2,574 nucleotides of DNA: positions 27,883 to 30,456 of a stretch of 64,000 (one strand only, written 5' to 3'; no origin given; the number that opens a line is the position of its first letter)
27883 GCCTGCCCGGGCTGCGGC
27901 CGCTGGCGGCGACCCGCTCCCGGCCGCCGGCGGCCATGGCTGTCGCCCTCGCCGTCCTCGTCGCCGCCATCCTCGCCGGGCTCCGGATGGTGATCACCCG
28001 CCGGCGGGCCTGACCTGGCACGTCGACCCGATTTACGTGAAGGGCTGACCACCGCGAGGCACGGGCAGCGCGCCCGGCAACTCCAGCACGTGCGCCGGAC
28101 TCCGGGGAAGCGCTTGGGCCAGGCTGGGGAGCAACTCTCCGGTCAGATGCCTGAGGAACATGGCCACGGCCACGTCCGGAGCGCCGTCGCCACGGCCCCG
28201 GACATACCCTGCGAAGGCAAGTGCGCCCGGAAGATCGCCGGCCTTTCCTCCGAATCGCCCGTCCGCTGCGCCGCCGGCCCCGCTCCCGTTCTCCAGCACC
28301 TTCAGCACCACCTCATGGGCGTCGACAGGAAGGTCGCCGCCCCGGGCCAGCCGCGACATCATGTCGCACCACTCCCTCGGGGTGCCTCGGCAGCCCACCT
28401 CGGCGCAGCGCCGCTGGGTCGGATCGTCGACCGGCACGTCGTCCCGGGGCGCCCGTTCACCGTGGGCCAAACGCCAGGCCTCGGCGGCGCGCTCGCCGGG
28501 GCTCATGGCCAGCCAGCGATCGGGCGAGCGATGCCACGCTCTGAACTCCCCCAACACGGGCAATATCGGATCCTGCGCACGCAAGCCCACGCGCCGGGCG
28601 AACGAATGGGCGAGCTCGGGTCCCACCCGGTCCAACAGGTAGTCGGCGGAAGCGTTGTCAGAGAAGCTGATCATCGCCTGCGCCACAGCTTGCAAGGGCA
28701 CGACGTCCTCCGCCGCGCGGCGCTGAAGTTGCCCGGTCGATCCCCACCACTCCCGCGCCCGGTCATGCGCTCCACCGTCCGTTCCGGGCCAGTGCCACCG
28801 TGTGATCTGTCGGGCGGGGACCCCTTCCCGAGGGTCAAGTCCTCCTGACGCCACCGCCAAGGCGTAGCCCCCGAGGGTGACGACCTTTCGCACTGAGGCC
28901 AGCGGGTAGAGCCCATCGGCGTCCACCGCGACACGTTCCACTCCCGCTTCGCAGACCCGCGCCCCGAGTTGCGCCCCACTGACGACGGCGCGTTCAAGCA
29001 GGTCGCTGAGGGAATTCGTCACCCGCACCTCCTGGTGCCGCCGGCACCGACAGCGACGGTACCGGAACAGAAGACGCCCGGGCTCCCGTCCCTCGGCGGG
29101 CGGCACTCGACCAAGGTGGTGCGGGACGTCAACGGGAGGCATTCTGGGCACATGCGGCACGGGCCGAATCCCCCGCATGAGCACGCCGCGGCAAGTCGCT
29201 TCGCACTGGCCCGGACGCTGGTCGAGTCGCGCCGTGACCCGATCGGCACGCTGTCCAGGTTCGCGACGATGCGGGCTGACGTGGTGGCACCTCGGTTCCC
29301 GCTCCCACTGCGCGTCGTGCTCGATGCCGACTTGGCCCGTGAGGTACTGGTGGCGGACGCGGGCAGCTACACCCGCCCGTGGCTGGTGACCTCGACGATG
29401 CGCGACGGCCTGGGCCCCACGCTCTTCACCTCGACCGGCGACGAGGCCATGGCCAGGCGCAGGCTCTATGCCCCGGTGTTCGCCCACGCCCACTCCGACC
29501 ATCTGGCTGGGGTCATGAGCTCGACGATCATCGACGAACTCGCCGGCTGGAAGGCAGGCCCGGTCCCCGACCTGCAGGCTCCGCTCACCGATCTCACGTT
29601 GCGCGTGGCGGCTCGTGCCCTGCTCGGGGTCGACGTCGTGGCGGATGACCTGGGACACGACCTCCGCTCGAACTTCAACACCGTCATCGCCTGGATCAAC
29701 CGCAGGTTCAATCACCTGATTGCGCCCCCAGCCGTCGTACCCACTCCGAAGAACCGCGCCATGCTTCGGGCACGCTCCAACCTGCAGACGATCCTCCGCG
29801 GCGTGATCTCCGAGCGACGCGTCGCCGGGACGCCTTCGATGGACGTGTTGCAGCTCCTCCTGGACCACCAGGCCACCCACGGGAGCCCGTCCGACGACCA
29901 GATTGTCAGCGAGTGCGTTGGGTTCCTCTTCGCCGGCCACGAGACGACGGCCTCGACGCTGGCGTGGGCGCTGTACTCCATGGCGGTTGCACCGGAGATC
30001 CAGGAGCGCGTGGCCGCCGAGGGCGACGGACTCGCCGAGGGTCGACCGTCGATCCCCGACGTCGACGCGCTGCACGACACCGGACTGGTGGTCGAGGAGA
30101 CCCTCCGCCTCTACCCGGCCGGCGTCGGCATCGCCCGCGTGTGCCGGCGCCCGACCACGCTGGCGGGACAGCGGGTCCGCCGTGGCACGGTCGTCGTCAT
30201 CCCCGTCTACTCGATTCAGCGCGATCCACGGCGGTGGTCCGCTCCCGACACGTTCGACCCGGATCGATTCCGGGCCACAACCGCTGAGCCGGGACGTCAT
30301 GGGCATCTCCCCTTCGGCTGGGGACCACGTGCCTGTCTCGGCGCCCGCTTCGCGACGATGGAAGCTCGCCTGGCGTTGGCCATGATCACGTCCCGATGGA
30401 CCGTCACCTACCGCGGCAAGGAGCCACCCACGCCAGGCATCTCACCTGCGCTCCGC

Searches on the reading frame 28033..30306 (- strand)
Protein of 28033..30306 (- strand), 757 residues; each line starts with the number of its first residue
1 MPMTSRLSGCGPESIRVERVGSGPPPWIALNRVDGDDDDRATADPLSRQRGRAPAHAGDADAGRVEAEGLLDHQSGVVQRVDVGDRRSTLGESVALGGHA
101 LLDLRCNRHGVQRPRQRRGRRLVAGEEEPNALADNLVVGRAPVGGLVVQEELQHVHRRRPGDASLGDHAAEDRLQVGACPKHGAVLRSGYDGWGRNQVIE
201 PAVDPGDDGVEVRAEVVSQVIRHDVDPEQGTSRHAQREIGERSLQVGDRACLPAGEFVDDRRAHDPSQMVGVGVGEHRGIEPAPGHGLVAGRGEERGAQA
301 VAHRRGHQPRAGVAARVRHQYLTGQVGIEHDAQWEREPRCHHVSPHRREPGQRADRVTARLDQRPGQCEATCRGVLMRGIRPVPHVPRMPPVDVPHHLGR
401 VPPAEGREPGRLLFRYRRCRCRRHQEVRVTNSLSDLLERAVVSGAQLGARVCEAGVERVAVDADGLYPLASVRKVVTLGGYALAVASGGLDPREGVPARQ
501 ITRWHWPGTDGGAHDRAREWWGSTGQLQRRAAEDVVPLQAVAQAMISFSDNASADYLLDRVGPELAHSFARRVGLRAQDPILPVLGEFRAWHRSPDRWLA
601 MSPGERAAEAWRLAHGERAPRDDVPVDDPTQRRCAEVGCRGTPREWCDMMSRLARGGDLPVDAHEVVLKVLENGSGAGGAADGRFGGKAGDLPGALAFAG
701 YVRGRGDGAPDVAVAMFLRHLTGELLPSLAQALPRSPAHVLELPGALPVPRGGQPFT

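Call 77: search_protein_families(library=pfam, proteins=[window:28033-30306:-], max_evalue=0.01)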
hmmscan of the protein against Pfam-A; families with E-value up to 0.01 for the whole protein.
window:28033-30306:- (757 aa): 1 family
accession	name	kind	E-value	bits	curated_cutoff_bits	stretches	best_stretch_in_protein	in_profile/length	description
PF13354.11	Beta-lactamase2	-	4.3e-15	56.1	22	1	457-716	11-213/214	Beta-lactamase enzyme family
